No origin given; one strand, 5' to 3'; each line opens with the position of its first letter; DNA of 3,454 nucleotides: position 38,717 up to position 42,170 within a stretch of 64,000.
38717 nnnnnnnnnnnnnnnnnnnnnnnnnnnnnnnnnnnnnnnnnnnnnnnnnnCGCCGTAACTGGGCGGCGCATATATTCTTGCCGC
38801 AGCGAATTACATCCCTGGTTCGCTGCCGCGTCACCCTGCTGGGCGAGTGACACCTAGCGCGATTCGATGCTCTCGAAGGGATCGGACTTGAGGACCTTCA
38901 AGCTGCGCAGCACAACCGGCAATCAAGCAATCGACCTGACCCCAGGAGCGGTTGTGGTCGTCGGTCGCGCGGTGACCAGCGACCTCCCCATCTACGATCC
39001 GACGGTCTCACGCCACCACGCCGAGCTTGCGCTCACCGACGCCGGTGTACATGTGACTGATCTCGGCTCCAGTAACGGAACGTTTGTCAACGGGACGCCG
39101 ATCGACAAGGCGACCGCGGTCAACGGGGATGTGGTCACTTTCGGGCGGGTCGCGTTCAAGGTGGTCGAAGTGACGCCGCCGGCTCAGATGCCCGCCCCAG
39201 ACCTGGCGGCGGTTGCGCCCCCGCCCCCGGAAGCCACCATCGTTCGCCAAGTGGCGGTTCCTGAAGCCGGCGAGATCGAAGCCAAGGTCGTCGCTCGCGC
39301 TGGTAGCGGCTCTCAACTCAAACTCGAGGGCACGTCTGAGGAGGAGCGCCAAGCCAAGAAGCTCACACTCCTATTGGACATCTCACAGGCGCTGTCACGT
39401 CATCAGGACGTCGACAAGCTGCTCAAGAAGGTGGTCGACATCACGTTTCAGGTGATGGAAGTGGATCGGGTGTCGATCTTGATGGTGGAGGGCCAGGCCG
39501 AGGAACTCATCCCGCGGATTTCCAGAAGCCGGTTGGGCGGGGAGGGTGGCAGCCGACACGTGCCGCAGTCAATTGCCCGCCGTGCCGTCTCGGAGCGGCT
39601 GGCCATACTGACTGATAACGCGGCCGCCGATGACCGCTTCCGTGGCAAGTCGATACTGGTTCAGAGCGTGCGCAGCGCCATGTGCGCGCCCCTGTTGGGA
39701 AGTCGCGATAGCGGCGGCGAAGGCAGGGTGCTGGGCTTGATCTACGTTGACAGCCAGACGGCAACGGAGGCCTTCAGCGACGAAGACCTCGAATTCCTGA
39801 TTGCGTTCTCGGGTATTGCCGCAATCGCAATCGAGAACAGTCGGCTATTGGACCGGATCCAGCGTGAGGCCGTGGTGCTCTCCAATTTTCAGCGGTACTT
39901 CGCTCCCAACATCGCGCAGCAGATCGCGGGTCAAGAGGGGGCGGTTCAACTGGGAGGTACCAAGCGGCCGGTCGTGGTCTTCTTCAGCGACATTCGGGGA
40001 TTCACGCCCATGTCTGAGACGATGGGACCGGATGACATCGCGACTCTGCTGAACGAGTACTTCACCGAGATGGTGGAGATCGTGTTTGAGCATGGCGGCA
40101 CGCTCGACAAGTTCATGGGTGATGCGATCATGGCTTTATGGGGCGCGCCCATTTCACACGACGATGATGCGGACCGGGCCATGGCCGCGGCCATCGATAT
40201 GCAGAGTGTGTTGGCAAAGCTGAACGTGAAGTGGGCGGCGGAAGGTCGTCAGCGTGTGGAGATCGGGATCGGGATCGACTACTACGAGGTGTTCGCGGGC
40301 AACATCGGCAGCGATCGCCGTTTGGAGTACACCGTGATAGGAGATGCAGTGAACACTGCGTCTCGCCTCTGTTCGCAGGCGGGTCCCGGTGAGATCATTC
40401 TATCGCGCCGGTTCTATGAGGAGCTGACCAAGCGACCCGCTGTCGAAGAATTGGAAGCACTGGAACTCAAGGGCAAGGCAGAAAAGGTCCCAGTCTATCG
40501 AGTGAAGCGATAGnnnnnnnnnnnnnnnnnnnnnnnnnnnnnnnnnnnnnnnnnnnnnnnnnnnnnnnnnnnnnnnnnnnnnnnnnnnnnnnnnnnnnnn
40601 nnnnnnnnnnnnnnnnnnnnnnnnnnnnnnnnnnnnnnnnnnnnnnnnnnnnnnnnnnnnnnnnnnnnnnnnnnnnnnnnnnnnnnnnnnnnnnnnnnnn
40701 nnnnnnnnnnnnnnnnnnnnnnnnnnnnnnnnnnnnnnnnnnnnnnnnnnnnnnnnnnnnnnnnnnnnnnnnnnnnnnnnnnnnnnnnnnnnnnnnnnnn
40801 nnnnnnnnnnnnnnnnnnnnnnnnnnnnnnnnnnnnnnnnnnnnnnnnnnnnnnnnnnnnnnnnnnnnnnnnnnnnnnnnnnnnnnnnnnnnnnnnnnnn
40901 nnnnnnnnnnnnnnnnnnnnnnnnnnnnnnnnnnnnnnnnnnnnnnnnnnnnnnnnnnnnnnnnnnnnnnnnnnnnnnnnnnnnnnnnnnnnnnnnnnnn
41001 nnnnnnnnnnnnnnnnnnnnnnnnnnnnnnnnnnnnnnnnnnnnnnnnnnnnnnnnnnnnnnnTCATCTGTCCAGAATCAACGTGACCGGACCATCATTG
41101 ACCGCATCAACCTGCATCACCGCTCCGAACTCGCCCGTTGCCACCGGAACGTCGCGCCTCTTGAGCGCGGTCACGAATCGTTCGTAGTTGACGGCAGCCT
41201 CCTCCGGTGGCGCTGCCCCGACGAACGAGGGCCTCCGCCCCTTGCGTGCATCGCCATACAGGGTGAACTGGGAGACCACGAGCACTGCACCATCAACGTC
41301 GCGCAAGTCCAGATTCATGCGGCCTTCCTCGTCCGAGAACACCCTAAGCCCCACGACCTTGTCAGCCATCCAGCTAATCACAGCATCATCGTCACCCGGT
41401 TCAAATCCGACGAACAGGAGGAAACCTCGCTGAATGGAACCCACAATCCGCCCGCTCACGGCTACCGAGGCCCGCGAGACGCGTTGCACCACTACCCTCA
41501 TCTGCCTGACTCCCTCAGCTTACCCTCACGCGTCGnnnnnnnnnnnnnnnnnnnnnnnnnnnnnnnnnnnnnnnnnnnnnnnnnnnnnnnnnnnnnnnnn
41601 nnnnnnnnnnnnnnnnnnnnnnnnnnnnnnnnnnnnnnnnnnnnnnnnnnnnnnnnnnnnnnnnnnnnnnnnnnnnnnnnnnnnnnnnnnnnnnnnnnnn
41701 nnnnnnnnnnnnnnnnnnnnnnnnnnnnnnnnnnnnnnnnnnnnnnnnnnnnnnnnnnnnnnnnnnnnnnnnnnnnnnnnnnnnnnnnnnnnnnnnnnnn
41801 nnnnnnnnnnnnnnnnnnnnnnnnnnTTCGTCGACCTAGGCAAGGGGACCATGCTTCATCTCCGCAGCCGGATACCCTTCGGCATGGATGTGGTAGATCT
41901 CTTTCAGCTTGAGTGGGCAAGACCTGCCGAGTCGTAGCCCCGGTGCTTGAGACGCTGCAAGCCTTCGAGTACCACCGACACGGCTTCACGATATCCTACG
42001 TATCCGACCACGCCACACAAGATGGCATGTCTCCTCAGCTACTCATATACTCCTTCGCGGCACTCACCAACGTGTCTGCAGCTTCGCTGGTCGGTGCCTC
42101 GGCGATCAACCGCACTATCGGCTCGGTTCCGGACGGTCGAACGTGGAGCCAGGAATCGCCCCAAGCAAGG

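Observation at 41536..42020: glmS collapsed to a 485-nt remnant between glmM and dtd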

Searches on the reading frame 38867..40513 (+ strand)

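Call 4: search_protein_families(library=pfam, proteins=[window:38867-40513:+], max_evalue=0.01)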
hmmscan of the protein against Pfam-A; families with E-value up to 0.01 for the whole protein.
window:38867-40513:+ (548 aa): 8 families
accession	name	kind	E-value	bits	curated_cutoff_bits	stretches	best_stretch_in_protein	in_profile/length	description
PF00211.25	Guanylate_cyc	-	3.8e-24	85.7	21.9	1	367-541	7-176/183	Adenylate and Guanylate cyclase catalytic domain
PF00498.31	FHA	-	2.7e-18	66.6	20.7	1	30-93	1-67/67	FHA domain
PF01590.32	GAF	-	6.7e-15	56.2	22.4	1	181-322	1-133/133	GAF domain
PF16697.10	Yop-YscD_cpl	-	6.6e-13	49.2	33.2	1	27-101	16-92/94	Inner membrane component of T3SS, cytoplasmic domain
PF13492.12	GAF_3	-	2.8e-11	44.4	27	1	181-324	1-129/129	GAF domain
PF13185.12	GAF_2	-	2.3e-09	38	28.6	1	180-323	2-136/136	GAF domain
PF18221.6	MU2_FHA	-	0.0064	17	29.2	0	16-97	4-90/94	Mutator 2 Fork head associated domain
PF17913.6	FHA_2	-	0.0087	16.4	23.1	0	19-81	10-71/71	FHA domain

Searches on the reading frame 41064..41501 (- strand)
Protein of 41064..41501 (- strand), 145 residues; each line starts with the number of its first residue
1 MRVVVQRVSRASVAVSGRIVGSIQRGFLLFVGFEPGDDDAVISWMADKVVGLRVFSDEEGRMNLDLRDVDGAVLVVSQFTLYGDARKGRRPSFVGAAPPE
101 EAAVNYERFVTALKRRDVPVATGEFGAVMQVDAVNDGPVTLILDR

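Call 4: search_protein_families(library=pfam, proteins=[window:41064-41501:-], max_evalue=0.01)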
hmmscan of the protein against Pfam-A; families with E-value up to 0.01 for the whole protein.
window:41064-41501:- (145 aa): 1 family
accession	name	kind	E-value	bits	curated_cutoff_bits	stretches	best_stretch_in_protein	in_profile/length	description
PF02580.21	Tyr_Deacylase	-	7.6e-57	192.1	25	1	2-144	1-144/144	D-Tyr-tRNA(Tyr) deacylase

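Call 5: search_protein_families(library=ncbifam, proteins=[window:41064-41501:-], max_evalue=0.01)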
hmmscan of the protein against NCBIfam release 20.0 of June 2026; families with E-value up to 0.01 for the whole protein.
window:41064-41501:- (145 aa): 1 family
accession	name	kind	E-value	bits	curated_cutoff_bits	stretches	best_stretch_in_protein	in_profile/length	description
TIGR00256.1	TIGR00256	equivalog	7e-52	175.8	101.5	1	1-144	1-144/146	D-aminoacyl-tRNA deacylase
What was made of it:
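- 41064..41501 (-): dtd (D-aminoacyl-tRNA deacylase), intact, 145 aa. TIGR00256 (calls 4, 5).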

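Call 7: find_encoding_contigs(protein=window:41064-41501:-, flank=10000, max_places=10)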
Protein window:41064-41501:- (145 aa): no gene with exactly this product is on record in the collection.

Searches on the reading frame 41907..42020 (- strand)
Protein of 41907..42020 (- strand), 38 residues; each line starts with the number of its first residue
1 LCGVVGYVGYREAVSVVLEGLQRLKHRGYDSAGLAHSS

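Call 4: search_protein_families(library=pfam, proteins=[window:41907-42020:-], max_evalue=0.01)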
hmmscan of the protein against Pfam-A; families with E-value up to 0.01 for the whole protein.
seq(38 aa): 0 families

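Call 5: search_protein_families(library=ncbifam, proteins=[window:41907-42020:-], max_evalue=0.01)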
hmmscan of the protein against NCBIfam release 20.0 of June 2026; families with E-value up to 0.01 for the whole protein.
seq(38 aa): 3 families
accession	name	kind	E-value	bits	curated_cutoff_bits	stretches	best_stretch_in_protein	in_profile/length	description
NF001484.0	PRK00331.1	subfamily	1.6e-13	49.9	381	1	1-36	1-36/601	isomerizing glutamine--fructose-6-phosphate transaminase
TIGR01135.1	glmS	equivalog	1.9e-12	46.5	418.05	1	2-36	1-35/607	glutamine--fructose-6-phosphate transaminase (isomerizing)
TIGR01134.1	purF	equivalog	1.4e-05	24.7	350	1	2-36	1-35/432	amidophosphoribosyltransferase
